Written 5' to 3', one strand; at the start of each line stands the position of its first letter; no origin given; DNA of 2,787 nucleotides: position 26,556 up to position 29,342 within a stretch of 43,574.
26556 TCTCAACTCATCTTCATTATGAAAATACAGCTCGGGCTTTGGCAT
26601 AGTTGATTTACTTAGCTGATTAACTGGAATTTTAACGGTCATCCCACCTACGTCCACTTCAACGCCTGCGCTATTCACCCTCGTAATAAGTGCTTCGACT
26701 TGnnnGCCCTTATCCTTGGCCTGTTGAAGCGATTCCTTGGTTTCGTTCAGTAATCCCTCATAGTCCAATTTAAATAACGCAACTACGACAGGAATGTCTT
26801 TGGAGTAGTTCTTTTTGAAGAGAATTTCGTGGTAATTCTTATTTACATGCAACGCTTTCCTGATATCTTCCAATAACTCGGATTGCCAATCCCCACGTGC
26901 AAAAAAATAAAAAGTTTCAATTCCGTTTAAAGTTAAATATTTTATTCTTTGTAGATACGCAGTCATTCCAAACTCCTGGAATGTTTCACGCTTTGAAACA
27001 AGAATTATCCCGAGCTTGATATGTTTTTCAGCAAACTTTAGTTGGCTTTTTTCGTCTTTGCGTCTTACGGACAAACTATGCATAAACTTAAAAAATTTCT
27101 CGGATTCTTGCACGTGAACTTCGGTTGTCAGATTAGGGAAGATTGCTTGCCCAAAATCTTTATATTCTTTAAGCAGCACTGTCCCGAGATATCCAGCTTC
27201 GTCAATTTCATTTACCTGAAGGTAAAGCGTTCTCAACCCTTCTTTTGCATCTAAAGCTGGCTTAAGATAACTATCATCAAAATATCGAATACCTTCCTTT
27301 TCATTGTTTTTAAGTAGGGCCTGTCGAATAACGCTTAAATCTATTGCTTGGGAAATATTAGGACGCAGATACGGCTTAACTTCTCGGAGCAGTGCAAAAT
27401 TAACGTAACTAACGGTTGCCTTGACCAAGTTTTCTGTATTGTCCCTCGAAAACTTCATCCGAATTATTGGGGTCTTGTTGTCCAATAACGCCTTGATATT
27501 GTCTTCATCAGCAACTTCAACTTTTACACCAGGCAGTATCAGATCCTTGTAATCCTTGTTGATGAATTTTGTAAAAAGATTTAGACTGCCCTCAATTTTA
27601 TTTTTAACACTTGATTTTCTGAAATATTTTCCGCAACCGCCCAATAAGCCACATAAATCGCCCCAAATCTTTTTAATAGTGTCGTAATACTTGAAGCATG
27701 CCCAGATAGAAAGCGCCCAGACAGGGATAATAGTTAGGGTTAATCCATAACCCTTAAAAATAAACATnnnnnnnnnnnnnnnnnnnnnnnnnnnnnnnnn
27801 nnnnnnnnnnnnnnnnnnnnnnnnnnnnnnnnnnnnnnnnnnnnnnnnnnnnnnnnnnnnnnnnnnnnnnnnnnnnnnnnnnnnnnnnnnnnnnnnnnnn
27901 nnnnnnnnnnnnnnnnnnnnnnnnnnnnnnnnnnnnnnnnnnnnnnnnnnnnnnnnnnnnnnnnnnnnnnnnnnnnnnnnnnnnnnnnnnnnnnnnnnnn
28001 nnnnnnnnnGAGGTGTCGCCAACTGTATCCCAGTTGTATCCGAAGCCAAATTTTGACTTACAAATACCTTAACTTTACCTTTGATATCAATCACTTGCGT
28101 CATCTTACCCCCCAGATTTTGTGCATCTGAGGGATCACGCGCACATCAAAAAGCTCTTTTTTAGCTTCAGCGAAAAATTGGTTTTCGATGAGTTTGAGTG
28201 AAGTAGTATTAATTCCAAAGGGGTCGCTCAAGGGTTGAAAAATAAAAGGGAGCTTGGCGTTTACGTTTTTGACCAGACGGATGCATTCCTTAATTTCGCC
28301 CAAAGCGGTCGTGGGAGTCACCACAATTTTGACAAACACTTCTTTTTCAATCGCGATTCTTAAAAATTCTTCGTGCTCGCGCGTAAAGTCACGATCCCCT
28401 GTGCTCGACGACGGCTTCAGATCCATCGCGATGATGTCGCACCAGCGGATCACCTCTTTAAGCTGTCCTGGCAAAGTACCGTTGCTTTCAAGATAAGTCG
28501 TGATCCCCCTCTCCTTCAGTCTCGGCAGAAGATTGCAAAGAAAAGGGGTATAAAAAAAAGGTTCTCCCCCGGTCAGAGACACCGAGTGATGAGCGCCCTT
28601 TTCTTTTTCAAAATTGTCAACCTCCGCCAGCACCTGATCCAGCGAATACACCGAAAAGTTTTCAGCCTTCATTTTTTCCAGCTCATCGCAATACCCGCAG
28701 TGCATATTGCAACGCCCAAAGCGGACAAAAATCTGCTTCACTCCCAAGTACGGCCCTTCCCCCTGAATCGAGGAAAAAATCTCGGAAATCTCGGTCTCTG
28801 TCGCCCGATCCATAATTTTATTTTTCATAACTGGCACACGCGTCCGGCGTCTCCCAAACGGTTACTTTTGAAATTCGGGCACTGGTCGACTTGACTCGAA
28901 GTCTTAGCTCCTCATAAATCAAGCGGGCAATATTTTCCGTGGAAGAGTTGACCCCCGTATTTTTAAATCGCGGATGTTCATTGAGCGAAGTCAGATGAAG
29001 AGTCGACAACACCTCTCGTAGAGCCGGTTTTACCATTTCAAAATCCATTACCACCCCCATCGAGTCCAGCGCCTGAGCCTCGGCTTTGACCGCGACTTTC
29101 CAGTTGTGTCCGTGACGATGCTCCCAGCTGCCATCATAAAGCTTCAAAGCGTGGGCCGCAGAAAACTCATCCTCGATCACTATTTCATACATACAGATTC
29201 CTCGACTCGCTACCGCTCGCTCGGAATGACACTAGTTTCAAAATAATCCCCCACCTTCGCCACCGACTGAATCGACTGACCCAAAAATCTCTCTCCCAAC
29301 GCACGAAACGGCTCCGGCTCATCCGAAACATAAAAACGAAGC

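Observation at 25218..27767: Six tandem S1/OB-like repeats (the ribosomal protein S1 count) fused to a membrane-anchored unknown domain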

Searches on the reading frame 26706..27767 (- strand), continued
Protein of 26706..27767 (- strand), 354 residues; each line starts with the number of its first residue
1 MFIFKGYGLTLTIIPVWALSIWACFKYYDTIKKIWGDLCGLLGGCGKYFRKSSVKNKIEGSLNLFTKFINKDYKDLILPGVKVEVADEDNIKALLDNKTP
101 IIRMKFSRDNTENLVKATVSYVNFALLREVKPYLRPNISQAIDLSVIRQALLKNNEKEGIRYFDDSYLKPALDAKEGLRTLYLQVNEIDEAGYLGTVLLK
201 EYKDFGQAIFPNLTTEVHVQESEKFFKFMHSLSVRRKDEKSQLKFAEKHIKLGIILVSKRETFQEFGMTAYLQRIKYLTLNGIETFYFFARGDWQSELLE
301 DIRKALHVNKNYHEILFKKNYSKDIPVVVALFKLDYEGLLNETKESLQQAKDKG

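Call 83: search_protein_families(library=padloc, proteins=[L004:2315-3457:+, L004:7024-7569:+, L004:7582-8931:+, L006:5743-6624:+, L006:3153-5708:+, L009:10849-11859:-, L009:13744-14970:-, L017:5716-6609:+, L017:8410-9759:+, L016:6415-7611:+], max_evalue=0.0001)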
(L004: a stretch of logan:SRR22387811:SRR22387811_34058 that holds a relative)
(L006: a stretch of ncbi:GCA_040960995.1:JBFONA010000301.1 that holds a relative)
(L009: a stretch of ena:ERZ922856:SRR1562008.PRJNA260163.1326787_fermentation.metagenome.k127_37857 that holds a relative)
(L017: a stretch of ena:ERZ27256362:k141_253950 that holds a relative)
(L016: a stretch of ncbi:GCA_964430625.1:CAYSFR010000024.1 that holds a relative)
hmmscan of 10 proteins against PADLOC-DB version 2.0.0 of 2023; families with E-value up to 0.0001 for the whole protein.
L004:2315-3457:+ (380 aa): 1 family
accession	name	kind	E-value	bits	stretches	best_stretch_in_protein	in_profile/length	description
PDLC03508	REase_II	-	1.3e-33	114.3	1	10-274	2-257/340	Type II restriction enzyme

L004:7024-7569:+ (181 aa): 3 families
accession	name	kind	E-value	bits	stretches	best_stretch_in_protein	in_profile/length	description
PDLC00664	Effector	-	8.2e-77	255.1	1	11-180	2-173/174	1TM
PDLC01057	C3a59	-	1e-41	140.8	1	16-179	5-166/167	trans-membrane (TM)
PDLC01158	Mem_04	-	2.9e-09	34.9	1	113-176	145-207/212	"Membrane protein (2TM at N-terminus and a globular domain) in type III operon, could be a CARF domain diverged beyond r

L004:7582-8931:+ (449 aa): 23 families
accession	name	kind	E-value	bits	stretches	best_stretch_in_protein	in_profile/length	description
PDLC00785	Cyclase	-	8.4e-169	560.5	1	1-444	1-441/443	oligonucleotide-cyclase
PDLC00796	Cyclase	-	1.4e-30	105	1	169-443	142-428/432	oligonucleotide-cyclase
PDLC00823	Cyclase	-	1.1e-24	85.6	2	171-275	139-237/285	oligonucleotide-cyclase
PDLC00808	Cyclase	-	7.4e-22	76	2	43-139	54-148/325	oligonucleotide-cyclase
PDLC00793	Cyclase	-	2.1e-18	64.7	1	314-442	323-458/462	oligonucleotide-cyclase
PDLC00770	Cyclase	-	6.5e-16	56.2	1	351-440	405-503/509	oligonucleotide-cyclase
PDLC00809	Cyclase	-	1.5e-15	55.6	1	42-139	44-144/295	oligonucleotide-cyclase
PDLC00803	Cyclase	-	2.2e-15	55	1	24-290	29-241/253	oligonucleotide-cyclase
PDLC00822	Cyclase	-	3.7e-15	54.1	2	43-134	48-131/375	oligonucleotide-cyclase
PDLC00778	Cyclase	-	2e-13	47.9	1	365-444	369-453/455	oligonucleotide-cyclase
PDLC00792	Cyclase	-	2.9e-13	47.8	2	172-258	146-226/236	oligonucleotide-cyclase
PDLC00810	Cyclase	-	1.1e-11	42.8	1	43-234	49-207/335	oligonucleotide-cyclase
PDLC00802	Cyclase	-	1.3e-11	42.4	1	173-288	185-294/332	oligonucleotide-cyclase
PDLC00818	Cyclase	-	1.4e-10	39.2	1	171-289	155-263/322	oligonucleotide-cyclase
PDLC00776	Cyclase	-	6.5e-09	33.6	1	17-146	15-137/287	oligonucleotide-cyclase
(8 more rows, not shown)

L006:5743-6624:+ (293 aa): 1 family
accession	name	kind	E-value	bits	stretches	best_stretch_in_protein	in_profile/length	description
PDLC03927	PsyrA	-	1.6e-05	22.2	0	12-69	94-152/398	-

L006:3153-5708:+ (851 aa): 51 families (the best 25 are shown)
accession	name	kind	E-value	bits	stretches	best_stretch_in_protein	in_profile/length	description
PDLC02541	PglX|PglXI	-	1.2e-38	130.8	1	178-465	336-592/919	PglXI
PDLC03319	MTase_II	-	8e-33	112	1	45-462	2-389/503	Type II methyltransferase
PDLC03312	MTase_II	-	2e-32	110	2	170-467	961-1234/1344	Type II methyltransferase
PDLC03367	MTase_II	-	1.2e-27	94.6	2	38-170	13-153/633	Type II methyltransferase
PDLC03346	MTase_II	-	8.5e-26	88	1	180-467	451-708/1068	Type II methyltransferase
PDLC03371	MTase_II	-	8.5e-19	66.1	2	44-104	188-248/260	Type II methyltransferase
PDLC03353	MTase_II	-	1.5e-16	58.7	1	58-108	200-250/260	Type II methyltransferase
PDLC03228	MTase_II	-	2.6e-16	58.1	2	56-99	153-196/227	Type II methyltransferase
PDLC03322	MTase_II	-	4.1e-16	56.9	1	44-132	39-130/446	Type II methyltransferase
PDLC03299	MTase_II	-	7.2e-16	56.5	2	51-133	200-282/296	Type II methyltransferase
PDLC03265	MTase_II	-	8.6e-15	53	2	46-105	266-325/333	Type II methyltransferase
PDLC03350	MTase_II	-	1.8e-12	45.3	1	18-109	206-296/312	Type II methyltransferase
PDLC03239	MTase_II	-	2.1e-12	44.5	0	45-133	69-159/442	Type II methyltransferase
PDLC03380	MTase_II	-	5.8e-12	43.5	1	45-112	35-102/393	Type II methyltransferase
PDLC03327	MTase_II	-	1.2e-11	42.4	1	50-104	226-280/319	Type II methyltransferase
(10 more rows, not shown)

L009:10849-11859:- (336 aa): 0 families

L009:13744-14970:- (408 aa): 6 families
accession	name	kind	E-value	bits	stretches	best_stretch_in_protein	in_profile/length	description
PDLC02542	PglZ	-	2.6e-22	76.8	1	69-400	392-716/797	PglZ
PDLC02544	PglZ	-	5.5e-22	75.9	1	73-385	372-673/772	PglZ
PDLC02550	PglZ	-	3e-19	67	1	98-384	387-674/700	PglZ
PDLC02554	PglZ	-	3.2e-16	56.9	1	108-389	374-651/749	PglZ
PDLC02560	PglZ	-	1.5e-11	41.2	1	66-395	384-708/798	PglZ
PDLC02546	PglZ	-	1.5e-09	35.1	1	166-385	484-681/769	PglZ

L017:5716-6609:+ (297 aa): 0 families

L017:8410-9759:+ (449 aa): 0 families

L016:6415-7611:+ (398 aa): 0 families

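Call 92: search_protein_families(library=pfam, proteins=[P0163, P0181, P0142, P0238, P0243, P0264], max_evalue=0.001)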
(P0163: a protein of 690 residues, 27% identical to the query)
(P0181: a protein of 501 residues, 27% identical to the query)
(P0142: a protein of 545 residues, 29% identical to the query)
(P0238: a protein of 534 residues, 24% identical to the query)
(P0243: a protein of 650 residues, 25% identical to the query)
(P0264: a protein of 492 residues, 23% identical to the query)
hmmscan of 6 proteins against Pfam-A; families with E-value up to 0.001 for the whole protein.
P0163 (690 aa): 2 families
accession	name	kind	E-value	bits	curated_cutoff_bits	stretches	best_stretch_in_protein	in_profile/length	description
PF00575.29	S1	-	4.3e-23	81.9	22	2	616-686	4-74/74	S1 RNA binding domain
PF21710.3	Spt6_S1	-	0.00018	22.2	27.5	0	525-596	13-82/91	Spt6, S1/OB domain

P0181 (501 aa): 1 family
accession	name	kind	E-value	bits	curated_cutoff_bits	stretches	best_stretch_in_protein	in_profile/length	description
PF13184.12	KH_5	-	5e-14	52.6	27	1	388-447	3-63/69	NusA-like KH domain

P0142 (545 aa): 1 family
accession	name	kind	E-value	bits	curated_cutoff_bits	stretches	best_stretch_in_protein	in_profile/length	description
PF00575.29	S1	-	0.0001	23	22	0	362-425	8-72/74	S1 RNA binding domain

P0238 (534 aa): 1 family
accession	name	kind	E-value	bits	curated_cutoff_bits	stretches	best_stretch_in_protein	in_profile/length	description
PF13184.12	KH_5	-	1.7e-19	70.2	27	1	400-465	2-68/69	NusA-like KH domain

P0243 (650 aa): 1 family
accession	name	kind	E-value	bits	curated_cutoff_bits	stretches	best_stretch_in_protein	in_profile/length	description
PF13184.12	KH_5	-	5.5e-14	52.5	27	1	382-445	2-63/69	NusA-like KH domain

P0264 (492 aa): 0 families

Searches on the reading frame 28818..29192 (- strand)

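Call 3: search_protein_families(library=pfam, proteins=[window:28818-29192:-], max_evalue=1)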
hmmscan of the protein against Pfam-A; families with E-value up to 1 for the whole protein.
window:28818-29192:- (124 aa): 2 families
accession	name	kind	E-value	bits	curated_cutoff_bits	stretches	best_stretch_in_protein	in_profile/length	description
PF01242.24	PTPS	-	1.9e-32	112.2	22.4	1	3-123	1-119/121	6-pyruvoyl tetrahydropterin synthase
PF02219.23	MTHFR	-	0.07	12.9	24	1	34-73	237-276/287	Methylenetetrahydrofolate reductase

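Call 89: search_protein_families(library=padloc, proteins=[window:28818-29192:-], max_evalue=0.001)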
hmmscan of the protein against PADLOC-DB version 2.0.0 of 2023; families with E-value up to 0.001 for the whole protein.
window:28818-29192:- (124 aa): 0 families
